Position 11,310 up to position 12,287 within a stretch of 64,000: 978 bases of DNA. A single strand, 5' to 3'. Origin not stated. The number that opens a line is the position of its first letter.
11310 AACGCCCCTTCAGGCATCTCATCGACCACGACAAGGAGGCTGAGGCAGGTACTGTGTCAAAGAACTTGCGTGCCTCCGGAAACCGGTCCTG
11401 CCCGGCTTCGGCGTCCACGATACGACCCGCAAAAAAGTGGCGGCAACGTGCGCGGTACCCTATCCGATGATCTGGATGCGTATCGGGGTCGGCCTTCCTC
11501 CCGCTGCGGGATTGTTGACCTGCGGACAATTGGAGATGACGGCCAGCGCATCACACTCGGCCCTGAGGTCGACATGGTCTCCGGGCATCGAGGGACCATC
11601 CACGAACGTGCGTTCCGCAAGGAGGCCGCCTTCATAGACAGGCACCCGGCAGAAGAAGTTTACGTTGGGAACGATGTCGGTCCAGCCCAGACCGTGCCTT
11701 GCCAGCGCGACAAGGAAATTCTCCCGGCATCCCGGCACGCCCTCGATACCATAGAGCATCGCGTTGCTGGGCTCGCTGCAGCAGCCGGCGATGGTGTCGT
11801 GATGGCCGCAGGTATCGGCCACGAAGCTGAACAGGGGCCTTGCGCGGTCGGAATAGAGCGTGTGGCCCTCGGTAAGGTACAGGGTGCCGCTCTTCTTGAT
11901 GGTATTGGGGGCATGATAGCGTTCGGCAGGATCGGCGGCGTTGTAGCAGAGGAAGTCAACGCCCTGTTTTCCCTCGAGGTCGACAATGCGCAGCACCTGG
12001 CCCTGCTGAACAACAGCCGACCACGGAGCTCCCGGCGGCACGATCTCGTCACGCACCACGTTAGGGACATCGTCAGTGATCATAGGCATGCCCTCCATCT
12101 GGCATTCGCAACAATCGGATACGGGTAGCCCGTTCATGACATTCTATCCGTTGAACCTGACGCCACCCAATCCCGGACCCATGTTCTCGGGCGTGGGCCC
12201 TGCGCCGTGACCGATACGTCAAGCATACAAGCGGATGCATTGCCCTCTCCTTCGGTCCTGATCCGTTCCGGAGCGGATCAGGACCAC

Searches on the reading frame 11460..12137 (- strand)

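Call 49: search_protein_families(library=pfam, proteins=[window:11460-12137:-])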
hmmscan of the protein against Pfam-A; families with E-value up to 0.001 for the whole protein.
window:11460-12137:- (225 aa): 1 family
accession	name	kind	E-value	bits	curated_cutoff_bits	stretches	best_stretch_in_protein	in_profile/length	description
PF09347.15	DUF1989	-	1.4e-59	200.9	27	1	31-198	1-168/168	Domain of unknown function (DUF1989)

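Call 74: search_protein_families(library=ncbifam, proteins=[window:11460-12137:-], max_evalue=1e-10)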
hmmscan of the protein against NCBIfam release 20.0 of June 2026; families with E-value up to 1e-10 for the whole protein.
window:11460-12137:- (225 aa): 3 families
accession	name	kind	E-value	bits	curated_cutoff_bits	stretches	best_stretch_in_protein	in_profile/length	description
TIGR03424.1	urea_degr_1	equivalog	1.3e-69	233.8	284.7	1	26-223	1-197/198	urea amidolyase associated protein UAAP2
TIGR03425.1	urea_degr_2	hypoth_equivalog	1.4e-51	175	205.95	1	29-223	3-202/233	urea amidolyase associated protein UAAP1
NF053776.1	TmaoDeMthMsil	equivalog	9.8e-23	80.6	1100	1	21-223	157-361/763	trimethylamine N-oxide demethylase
